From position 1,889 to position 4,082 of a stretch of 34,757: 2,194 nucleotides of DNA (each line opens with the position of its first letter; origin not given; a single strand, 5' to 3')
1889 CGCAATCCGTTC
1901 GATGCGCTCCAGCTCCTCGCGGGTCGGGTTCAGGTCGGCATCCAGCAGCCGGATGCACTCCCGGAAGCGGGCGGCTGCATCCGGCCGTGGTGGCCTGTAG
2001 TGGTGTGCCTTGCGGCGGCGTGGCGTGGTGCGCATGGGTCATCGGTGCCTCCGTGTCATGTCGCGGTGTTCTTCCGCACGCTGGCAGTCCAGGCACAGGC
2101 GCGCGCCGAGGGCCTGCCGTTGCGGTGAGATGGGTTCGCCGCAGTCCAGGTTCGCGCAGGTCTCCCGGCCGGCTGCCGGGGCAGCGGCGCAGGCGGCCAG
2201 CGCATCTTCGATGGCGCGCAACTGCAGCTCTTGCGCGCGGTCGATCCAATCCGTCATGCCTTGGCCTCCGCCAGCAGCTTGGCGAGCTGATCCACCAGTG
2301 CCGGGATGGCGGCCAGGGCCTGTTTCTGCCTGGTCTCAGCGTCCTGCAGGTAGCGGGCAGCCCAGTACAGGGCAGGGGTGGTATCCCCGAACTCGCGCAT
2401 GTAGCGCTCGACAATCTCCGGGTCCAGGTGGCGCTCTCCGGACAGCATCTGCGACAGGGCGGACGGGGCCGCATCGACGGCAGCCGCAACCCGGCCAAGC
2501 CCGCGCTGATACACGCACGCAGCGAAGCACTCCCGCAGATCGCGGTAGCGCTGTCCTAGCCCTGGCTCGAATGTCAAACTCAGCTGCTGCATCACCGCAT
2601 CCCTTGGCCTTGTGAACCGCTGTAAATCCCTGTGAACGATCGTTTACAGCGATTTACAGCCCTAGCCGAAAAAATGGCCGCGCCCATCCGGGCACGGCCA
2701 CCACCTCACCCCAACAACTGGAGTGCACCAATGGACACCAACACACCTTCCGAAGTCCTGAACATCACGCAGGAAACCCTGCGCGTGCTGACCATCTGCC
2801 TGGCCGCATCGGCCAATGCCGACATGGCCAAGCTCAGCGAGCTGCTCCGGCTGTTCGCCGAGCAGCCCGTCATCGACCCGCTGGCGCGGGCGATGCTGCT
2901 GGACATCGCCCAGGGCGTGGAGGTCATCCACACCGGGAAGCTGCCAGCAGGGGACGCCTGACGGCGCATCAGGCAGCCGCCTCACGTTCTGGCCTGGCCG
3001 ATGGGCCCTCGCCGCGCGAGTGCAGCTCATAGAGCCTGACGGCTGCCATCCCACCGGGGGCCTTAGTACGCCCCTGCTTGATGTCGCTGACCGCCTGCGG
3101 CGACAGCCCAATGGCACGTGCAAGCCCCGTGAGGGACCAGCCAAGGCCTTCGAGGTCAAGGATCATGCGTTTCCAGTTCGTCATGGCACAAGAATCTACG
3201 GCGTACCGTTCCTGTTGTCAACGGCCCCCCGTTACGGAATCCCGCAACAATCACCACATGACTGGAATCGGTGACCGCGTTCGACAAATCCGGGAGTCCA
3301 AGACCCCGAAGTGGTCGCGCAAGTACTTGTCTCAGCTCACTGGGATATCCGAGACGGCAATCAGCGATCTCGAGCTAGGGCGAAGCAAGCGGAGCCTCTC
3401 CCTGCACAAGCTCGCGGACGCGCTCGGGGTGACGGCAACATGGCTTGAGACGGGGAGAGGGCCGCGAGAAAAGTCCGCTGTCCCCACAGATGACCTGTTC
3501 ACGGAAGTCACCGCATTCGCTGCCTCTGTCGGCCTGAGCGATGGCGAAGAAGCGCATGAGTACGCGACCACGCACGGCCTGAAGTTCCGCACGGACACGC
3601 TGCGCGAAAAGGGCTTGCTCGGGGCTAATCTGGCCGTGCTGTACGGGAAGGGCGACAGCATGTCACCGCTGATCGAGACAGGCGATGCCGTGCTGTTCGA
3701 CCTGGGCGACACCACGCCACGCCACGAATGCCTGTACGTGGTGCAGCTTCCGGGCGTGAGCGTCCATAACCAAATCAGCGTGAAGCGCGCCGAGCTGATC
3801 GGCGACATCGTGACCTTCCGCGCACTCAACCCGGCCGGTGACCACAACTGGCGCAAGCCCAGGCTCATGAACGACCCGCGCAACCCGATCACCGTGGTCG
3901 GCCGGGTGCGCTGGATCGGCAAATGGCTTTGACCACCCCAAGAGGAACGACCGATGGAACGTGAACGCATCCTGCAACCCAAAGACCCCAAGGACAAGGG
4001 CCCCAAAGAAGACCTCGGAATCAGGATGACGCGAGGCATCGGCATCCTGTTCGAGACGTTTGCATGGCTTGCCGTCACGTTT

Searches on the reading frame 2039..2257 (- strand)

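Call 71: search_protein_families(library=pfam, proteins=[window:2039-2257:-], max_evalue=0.001)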
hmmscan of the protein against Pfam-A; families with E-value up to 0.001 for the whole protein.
window:2039-2257:- (72 aa): 1 family
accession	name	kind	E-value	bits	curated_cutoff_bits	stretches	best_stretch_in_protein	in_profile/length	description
PF01258.23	zf-dskA_traR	-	2.1e-06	28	24.9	1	38-64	8-36/36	Prokaryotic dksA/traR C4-type zinc finger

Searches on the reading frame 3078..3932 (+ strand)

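Call 71: search_protein_families(library=pfam, proteins=[window:3078-3932:+], max_evalue=0.001)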
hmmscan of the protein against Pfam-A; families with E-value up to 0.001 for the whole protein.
window:3078-3932:+ (284 aa): 3 families
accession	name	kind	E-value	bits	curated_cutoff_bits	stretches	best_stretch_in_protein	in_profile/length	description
PF00717.28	Peptidase_S24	-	2.3e-07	30.9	23.3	1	168-254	22-98/116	Peptidase S24-like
PF01381.28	HTH_3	-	2.4e-07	31.1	23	1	69-123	2-55/55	Helix-turn-helix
PF13560.12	HTH_31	-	1.9e-05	25.3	27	1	65-119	3-57/64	Helix-turn-helix domain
